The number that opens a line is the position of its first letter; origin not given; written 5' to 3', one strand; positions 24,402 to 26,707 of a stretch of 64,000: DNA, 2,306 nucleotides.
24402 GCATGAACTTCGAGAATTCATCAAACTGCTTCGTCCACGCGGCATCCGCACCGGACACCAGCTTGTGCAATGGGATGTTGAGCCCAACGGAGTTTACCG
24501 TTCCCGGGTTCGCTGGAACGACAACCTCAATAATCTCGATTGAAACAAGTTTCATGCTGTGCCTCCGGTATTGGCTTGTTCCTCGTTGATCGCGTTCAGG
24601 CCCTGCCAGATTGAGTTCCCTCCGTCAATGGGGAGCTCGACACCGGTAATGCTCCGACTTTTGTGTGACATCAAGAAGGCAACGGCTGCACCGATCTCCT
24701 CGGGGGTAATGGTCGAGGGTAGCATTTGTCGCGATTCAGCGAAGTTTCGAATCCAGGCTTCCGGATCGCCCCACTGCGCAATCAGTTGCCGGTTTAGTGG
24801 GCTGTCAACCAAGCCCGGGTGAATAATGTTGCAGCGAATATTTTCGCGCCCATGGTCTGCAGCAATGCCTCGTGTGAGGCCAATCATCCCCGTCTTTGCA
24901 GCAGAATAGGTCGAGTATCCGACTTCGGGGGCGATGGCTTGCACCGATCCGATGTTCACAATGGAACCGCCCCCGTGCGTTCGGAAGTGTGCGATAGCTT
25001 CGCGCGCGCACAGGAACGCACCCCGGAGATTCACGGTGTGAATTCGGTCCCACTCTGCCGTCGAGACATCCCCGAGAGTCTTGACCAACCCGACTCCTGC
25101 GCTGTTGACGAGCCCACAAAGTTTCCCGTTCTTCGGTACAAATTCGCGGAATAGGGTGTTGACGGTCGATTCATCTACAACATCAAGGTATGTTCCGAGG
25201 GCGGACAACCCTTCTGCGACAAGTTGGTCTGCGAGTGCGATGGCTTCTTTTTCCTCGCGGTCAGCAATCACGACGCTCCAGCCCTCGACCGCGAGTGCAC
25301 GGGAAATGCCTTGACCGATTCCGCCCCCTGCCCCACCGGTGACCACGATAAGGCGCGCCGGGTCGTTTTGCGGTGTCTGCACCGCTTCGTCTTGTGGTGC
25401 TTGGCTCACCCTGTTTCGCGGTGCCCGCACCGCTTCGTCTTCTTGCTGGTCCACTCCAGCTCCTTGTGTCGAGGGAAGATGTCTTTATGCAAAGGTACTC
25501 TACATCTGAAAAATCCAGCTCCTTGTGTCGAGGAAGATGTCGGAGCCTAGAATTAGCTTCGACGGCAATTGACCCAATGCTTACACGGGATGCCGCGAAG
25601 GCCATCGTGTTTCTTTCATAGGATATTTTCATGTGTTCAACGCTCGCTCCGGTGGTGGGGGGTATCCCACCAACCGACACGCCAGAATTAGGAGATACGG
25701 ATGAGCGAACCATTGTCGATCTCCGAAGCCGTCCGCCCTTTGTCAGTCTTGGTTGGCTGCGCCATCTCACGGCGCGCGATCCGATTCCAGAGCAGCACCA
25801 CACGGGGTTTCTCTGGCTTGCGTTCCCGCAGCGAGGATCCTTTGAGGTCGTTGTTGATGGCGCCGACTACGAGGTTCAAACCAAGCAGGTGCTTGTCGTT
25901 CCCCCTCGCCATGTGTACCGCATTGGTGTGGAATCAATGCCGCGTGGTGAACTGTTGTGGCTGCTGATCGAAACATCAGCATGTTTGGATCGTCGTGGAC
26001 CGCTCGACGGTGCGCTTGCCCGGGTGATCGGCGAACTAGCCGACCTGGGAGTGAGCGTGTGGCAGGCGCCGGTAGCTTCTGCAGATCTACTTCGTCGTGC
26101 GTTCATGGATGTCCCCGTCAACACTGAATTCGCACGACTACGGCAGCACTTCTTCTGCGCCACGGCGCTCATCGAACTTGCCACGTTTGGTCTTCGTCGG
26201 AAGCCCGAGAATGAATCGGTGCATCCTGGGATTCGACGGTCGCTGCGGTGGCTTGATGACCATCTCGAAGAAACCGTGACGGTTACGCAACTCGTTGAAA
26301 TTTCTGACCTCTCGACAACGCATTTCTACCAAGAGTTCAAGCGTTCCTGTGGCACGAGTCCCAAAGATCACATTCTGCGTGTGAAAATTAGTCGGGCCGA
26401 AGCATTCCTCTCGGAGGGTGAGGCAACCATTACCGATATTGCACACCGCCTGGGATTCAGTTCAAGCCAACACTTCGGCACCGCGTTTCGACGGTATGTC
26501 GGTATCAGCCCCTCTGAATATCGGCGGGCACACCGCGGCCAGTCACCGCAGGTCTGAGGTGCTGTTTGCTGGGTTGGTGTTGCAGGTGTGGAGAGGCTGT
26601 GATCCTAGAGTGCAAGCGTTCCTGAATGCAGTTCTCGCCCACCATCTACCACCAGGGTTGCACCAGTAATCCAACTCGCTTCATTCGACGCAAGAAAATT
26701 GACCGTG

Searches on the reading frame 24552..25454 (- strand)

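Call 54: search_protein_families(library=pfam, proteins=[window:24552-25454:-], max_evalue=0.00001)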
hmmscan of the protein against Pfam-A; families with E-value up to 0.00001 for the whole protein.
window:24552-25454:- (300 aa): 4 families
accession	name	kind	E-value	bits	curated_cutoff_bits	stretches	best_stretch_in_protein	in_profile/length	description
PF13561.12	adh_short_C2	-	3.8e-53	180.9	27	1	41-279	1-234/236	Enoyl-(Acyl carrier protein) reductase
PF00106.31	adh_short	-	5.8e-46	156.9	26.6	1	36-224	3-190/195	short chain dehydrogenase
PF23441.1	SDR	-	9.1e-10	38.8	27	1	86-279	64-254/258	SDR-like rossmann domain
PF08659.16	KR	-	1.4e-09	38.6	22.6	1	37-190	4-156/180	KR domain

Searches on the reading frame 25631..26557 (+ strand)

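Call 54: search_protein_families(library=pfam, proteins=[window:25631-26557:+], max_evalue=0.00001)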
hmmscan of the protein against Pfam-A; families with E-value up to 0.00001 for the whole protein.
window:25631-26557:+ (308 aa): 2 families
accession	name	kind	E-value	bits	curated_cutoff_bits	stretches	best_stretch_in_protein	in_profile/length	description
PF12833.13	HTH_18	-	2.2e-21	76.4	33.6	1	225-299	5-79/80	Helix-turn-helix domain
PF00165.29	HTH_AraC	-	6.8e-18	64.8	26.6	1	266-299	10-42/42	Bacterial regulatory helix-turn-helix proteins, AraC family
